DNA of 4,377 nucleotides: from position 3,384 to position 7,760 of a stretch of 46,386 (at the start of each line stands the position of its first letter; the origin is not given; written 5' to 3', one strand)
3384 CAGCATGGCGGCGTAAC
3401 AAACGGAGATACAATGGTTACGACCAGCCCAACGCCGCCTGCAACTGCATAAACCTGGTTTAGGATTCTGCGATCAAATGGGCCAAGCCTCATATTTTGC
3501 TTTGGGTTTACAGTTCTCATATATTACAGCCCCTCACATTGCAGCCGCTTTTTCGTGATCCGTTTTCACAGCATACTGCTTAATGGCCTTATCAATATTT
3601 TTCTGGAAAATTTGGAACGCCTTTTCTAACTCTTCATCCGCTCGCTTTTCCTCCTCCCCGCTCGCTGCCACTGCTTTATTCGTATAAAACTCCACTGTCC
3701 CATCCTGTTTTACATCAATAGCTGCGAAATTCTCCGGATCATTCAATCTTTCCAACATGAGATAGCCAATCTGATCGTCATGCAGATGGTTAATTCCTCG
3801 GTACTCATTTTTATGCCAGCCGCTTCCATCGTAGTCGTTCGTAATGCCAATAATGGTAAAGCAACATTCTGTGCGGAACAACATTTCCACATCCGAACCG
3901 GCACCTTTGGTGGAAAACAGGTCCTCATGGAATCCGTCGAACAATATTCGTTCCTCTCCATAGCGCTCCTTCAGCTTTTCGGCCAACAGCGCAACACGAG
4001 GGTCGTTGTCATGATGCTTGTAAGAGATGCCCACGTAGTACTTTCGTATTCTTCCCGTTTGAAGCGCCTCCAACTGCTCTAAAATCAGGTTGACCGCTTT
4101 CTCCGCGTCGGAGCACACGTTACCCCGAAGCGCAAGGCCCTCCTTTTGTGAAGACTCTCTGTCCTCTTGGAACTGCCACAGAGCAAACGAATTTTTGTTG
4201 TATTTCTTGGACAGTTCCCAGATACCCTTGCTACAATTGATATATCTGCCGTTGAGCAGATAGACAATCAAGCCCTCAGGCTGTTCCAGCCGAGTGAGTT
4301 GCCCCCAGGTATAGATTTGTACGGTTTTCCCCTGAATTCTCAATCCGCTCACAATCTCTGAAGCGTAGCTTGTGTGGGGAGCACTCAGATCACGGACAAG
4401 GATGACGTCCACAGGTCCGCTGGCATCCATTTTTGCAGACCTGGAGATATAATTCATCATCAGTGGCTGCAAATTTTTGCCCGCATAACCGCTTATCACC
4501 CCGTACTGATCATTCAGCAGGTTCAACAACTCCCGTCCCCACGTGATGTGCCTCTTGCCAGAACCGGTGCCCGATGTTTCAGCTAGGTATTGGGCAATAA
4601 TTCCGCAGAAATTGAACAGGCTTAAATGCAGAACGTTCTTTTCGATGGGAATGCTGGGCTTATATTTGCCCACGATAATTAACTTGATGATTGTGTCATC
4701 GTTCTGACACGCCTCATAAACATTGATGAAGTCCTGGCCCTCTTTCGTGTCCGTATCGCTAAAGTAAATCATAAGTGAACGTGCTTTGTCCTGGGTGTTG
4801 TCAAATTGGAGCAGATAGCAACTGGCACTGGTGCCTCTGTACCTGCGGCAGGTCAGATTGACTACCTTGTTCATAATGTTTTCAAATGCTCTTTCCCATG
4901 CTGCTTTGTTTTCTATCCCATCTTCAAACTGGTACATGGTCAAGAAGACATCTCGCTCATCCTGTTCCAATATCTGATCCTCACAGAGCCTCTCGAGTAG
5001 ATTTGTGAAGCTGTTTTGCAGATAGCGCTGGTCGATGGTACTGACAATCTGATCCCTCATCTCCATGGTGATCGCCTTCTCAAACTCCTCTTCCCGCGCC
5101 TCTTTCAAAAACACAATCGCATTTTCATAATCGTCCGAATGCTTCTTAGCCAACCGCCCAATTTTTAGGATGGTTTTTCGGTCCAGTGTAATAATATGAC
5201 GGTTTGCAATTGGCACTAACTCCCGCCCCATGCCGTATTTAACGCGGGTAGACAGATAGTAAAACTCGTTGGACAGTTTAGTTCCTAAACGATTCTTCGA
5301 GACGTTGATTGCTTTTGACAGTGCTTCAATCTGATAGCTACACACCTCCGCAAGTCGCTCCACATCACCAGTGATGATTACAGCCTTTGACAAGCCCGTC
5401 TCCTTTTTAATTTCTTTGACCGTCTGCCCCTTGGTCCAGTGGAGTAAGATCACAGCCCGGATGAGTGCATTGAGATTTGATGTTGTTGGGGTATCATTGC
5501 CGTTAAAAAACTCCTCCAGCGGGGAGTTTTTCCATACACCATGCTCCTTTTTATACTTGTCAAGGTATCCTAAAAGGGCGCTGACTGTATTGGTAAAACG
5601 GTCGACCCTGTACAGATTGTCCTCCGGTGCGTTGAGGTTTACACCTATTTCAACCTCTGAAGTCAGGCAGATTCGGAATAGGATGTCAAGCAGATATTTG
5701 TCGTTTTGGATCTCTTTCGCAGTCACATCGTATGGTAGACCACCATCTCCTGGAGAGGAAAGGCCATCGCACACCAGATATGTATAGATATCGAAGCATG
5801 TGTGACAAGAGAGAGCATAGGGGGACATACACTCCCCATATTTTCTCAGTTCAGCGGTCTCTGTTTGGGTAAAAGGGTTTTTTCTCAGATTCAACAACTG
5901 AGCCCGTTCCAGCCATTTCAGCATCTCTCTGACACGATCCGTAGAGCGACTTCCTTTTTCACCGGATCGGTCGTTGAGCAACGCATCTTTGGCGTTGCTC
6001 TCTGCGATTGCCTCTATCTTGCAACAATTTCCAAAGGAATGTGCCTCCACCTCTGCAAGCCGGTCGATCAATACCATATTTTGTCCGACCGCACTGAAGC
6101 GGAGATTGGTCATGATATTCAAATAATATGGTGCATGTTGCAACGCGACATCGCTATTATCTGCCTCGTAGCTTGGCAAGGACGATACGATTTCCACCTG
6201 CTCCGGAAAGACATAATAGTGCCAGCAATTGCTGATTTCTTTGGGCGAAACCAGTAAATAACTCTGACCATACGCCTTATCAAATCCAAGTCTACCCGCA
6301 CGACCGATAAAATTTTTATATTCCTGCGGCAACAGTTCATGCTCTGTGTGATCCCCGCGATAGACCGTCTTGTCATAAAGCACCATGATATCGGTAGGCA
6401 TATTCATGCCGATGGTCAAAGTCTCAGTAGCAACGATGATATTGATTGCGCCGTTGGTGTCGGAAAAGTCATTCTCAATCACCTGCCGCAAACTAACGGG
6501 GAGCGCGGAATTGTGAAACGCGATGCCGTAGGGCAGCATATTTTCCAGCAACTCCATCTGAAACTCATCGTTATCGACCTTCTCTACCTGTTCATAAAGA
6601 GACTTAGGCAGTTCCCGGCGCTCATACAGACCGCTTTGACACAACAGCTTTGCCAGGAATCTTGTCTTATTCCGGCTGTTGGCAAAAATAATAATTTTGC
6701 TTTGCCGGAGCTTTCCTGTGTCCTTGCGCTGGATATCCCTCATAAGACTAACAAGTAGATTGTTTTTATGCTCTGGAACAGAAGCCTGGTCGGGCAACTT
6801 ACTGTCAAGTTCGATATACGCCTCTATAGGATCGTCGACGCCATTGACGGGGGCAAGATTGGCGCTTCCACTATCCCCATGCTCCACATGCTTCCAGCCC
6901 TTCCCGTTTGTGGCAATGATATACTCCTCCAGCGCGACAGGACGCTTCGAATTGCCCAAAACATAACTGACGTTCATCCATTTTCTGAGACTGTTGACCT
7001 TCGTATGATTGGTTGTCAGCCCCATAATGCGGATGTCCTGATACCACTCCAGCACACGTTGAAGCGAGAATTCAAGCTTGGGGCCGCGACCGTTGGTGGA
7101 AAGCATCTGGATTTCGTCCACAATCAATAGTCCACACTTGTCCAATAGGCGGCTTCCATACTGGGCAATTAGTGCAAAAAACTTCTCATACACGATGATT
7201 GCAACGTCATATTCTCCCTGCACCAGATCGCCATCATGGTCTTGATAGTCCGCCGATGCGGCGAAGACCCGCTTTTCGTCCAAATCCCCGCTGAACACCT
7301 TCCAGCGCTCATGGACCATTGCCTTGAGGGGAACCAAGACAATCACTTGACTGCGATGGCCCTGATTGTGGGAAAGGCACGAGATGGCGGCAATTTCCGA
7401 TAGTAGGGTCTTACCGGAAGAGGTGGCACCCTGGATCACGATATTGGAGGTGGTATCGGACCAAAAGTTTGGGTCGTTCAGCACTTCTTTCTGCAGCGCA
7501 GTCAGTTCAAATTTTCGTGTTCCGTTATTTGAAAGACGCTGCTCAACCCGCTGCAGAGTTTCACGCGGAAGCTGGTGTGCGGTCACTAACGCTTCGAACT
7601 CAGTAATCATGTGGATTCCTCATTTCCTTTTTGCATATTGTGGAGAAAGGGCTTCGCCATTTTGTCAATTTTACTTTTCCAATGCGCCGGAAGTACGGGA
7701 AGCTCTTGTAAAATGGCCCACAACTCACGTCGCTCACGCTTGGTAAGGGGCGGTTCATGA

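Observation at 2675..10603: Candidate undescribed defence operon: two Hel308/Ski2-like helicases, one fused to a TIR-like domain, plus a 2TM-Macro (Thoeris II ThsA-like) effector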

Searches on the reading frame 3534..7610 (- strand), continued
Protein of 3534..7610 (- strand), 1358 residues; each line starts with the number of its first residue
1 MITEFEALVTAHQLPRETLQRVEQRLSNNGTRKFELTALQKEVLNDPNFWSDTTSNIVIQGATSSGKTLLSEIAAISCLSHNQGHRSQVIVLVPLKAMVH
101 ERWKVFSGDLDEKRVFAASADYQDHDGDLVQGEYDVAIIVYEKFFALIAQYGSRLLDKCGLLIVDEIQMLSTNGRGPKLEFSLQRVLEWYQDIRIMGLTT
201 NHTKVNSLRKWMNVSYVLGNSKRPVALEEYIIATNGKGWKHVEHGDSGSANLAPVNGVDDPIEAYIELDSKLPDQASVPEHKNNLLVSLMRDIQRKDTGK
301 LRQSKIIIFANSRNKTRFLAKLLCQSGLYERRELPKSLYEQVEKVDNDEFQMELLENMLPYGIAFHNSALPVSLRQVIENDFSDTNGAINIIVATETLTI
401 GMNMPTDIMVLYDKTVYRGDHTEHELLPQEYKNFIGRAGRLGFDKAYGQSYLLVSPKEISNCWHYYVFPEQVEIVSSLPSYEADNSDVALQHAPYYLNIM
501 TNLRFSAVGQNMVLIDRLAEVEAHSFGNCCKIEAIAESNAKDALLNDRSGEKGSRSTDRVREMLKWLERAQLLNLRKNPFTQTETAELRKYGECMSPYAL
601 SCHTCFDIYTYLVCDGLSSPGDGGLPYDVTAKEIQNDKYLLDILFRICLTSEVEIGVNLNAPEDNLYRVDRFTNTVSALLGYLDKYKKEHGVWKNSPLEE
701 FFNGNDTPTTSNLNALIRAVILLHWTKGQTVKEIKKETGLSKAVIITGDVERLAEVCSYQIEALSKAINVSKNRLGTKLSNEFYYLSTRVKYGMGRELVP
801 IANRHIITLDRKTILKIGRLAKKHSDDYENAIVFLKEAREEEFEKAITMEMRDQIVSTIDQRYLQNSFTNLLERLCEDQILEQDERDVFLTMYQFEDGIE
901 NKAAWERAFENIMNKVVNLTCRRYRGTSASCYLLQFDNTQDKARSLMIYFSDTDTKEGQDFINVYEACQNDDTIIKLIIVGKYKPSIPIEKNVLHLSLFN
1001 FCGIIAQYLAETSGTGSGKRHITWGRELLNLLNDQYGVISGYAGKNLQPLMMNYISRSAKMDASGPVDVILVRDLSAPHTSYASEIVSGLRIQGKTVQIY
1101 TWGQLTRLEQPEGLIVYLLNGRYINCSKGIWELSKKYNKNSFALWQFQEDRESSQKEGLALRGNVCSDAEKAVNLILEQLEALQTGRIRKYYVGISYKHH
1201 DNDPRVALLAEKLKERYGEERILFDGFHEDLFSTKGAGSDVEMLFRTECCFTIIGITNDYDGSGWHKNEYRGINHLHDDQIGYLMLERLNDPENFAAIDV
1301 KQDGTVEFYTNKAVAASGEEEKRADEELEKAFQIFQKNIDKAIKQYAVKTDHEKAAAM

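Call 67: search_protein_families(library=pfam, proteins=[L009:3453-5303:+, L032:3521-5356:+, L028:7245-8768:+, L034:2137-5892:+, L017:14710-15603:+, L022:14725-15633:+], max_evalue=1)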
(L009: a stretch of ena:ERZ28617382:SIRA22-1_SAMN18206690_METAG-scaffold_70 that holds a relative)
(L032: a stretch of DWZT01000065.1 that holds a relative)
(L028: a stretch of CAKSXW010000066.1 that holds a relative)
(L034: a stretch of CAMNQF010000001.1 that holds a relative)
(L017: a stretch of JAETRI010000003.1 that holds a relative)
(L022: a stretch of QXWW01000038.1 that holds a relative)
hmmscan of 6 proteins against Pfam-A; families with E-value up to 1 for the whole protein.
L009:3453-5303:+ (616 aa): 0 families

L032:3521-5356:+ (611 aa): 5 families
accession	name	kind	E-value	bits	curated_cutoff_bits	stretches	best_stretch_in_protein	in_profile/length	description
PF13676.11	TIR_2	-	1.5e-09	38.8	28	1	154-243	2-92/122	TIR domain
PF08937.16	ThsB_TIR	-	4.9e-05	24.1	21.2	1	193-245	46-98/100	Thoeris protein ThsB, TIR-like domain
PF18163.6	LD_cluster2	-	6.8e-05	23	25.3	1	435-568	59-196/264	SLOG cluster2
PF18185.7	STALD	-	8.2e-05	22.6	24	1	410-576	9-172/211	Sir2- and TIR-associating SLOG family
PF22177.2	PBP1_XylR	-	0.13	13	27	1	58-99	2-42/98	XylR N-terminal domain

L028:7245-8768:+ (507 aa): 0 families

L034:2137-5892:+ (1251 aa): 7 families
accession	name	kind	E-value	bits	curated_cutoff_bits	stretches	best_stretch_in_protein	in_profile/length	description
PF00135.34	COesterase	-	1.7e-49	169.6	27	1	167-669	6-513/515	Carboxylesterase family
PF02129.25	Peptidase_S15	-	1.1e-42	147.1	23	1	714-984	1-261/262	X-Pro dipeptidyl-peptidase (S15 family)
PF08530.16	PepX_C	-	5.5e-27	95.5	22.5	1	1027-1208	19-179/217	X-Pro dipeptidyl-peptidase C-terminal non-catalytic domain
PF00395.25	SLH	-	1.4e-20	73.4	20.8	2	26-67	2-44/44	S-layer homology domain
PF00326.27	Peptidase_S9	-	0.0029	17.6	22.6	1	755-833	6-90/213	Prolyl oligopeptidase family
PF07859.19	Abhydrolase_3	-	0.0053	17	25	1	313-357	51-95/210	alpha/beta hydrolase fold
PF12146.15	Hydrolase_4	-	0.015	15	27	1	755-823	23-91/239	Serine aminopeptidase, S33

L017:14710-15603:+ (297 aa): 1 family
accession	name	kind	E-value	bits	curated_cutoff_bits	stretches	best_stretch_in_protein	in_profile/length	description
PF20016.6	ThsA_Macro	-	2.5e-39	135.3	25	1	92-285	2-183/183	Thoeris protein ThsA, Macro domain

L022:14725-15633:+ (302 aa): 7 families
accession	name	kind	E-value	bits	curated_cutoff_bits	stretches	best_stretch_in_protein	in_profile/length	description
PF20016.6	ThsA_Macro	-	7.5e-46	156.6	25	1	90-283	1-183/183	Thoeris protein ThsA, Macro domain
PF00036.39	EF-hand_1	-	0.0031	17.4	25.4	1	196-220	4-28/29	EF hand domain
PF24838.2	8xMP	-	0.0048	17.2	30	1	30-80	26-74/136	Octameric membrane protein family (8xMP)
PF18000.7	Top6b_C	-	0.021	15.4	28.6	1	75-139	26-90/111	Type 2 DNA topoisomerase 6 subunit B C-terminal domain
PF00335.26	Tetraspanin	-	0.031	14.4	32.1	1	25-87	48-104/225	Tetraspanin family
PF20990.2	DUF2207_C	-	0.15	12.2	33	1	24-73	135-186/247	Predicted membrane protein (DUF2207) C-terminal domain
PF24844.1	PolC_DP2_central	-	0.16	11.3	24.3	1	154-223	84-152/372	DNA polymerase II large subunit DP2, central domain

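Call 69: find_related_loci(query=A1, collection=metagenome_contigs, flank=6000)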
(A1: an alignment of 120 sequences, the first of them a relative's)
Query A1 (1358 aa) in metagenome_contigs; peptide patterns used: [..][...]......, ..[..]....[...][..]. (x = any residue, [..] = any of these).
600 stretches matched a pattern (row limit reached: there are more); 405 encode a relative of the query (tblastn E <= 1e-3); the best 80 are kept; 80 distinct loci.
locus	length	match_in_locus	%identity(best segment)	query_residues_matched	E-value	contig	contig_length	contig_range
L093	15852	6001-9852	32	2-1254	2e-163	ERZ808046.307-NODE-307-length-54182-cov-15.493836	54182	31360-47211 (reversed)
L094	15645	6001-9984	32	2-1273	2e-160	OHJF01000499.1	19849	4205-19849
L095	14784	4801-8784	32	2-1273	9e-160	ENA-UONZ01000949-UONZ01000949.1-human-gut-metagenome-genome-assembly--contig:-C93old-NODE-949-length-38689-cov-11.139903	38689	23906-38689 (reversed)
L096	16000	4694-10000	33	1-1071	3e-154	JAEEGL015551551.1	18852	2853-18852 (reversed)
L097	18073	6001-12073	30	2-1225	7e-147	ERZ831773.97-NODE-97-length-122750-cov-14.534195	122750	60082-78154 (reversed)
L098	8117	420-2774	37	20-821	3e-138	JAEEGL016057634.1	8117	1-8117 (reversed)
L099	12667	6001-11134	34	2-872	3e-135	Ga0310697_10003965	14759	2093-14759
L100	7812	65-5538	34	17-918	2e-128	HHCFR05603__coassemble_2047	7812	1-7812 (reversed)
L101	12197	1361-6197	32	35-883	6e-128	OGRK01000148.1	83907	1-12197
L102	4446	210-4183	33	14-905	1e-128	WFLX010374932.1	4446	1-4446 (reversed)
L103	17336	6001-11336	32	1-1059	5e-139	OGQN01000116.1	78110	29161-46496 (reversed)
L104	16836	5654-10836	36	17-821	8e-125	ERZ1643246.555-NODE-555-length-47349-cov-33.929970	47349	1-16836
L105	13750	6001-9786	30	17-1225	2e-123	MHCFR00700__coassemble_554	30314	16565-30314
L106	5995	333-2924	34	17-868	2e-121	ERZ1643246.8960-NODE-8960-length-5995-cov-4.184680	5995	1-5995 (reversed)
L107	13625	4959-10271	32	14-897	3e-119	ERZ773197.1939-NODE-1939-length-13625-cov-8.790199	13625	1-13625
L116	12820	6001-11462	34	17-914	7e-127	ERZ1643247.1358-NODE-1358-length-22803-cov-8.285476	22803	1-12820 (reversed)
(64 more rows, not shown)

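Call 85: search_protein_families(library=ncbifam, proteins=[window:3534-7610:-], max_evalue=0.001)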
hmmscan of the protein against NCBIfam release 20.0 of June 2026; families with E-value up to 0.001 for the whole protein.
window:3534-7610:- (1358 aa): 5 families
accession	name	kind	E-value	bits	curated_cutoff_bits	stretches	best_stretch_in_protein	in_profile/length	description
NF040935.1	helicase_Hel308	equivalog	8.2e-42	143.2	1200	2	303-480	247-427/704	ATP-dependent DNA helicase Hel308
NF002654.0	PRK02362.1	equivalog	5.8e-41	140.6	887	2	277-479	223-420/739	ATP-dependent DNA helicase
NF001308.0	PRK00254.1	equivalog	5.5e-39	134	1216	2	54-234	39-210/720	ATP-dependent DNA helicase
NF002251.0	PRK01172.1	equivalog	6.4e-39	133.7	891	2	304-471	237-392/674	ATP-dependent DNA helicase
TIGR04121.1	DEXH_lig_assoc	equivalog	7.6e-10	37.1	850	1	31-213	9-195/804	ligase-associated DNA damage response DEXH box helicase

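Call 90: find_encoding_contigs(protein=P0001, flank=3000, max_places=3)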
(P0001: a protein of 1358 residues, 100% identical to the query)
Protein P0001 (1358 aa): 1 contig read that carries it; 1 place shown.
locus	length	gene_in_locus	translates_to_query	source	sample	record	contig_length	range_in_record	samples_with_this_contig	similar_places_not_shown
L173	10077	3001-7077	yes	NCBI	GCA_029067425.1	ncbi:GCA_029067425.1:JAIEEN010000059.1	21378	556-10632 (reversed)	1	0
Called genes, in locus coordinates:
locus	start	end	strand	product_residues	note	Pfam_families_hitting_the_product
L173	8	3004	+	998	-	PF00270:DEAD, PF00271:Helicase_C (weak)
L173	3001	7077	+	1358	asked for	PF00270:DEAD, PF04851:ResIII (weak), PF00271:Helicase_C (weak)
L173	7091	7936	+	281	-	PF20016:ThsA_Macro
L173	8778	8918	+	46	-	PF14287:DUF4368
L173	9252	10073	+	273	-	PF00142:Fer4_NifH, PF01656:CbiA, PF02374:ArsA_ATPase (weak), PF06564:CBP_BcsQ, PF09140:MipZ (faint), PF10609:ParA (weak), PF13614:AAA_31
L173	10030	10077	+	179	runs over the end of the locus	PF02195:ParB_N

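Call 95: search_solved_structures(query=L028:7245-8768:+, max_evalue=1)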
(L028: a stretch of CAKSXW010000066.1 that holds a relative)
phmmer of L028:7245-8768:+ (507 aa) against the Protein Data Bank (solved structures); distinct sequences matched with E-value up to 1: 1.
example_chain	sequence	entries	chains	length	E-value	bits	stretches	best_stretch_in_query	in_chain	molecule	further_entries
4ich_A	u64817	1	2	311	0.82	11.5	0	5-92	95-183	Transcriptional regulator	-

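Call 96: search_solved_structures(query=L015:495-2330:+, max_evalue=0.1)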
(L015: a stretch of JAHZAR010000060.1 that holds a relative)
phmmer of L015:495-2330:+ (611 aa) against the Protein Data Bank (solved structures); distinct sequences matched with E-value up to 0.1: 2.
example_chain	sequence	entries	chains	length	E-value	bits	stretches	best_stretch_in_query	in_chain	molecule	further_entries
8wc0_A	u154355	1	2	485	0.0013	20.7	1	392-577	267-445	NAD(+) hydrolase ThsA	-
4lzp_B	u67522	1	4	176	0.063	15.1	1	147-213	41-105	Putative uncharacterized protein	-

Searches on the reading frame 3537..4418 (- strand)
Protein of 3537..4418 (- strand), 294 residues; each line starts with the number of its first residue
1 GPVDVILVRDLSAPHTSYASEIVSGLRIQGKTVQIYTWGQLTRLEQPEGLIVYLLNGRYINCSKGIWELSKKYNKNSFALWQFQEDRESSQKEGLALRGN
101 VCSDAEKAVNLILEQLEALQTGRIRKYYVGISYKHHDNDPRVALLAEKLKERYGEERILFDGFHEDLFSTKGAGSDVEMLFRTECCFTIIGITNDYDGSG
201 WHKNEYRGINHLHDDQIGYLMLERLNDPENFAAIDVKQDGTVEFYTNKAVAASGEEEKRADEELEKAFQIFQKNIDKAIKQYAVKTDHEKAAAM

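Call 8: search_protein_families(library=pfam, proteins=[window:3537-4418:-], max_evalue=10)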
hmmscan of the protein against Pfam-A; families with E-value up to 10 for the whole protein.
seq(294 aa): 2 families
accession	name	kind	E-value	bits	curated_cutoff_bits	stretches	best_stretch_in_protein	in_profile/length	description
PF19808.4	DUF6291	-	0.087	13.4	27.2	1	252-291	32-70/79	Family of unknown function (DUF6291)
PF20857.2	Pgp3_helical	-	0.47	10.7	27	1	104-116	1-13/39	Immunodominant antigen Pgp3, helical domain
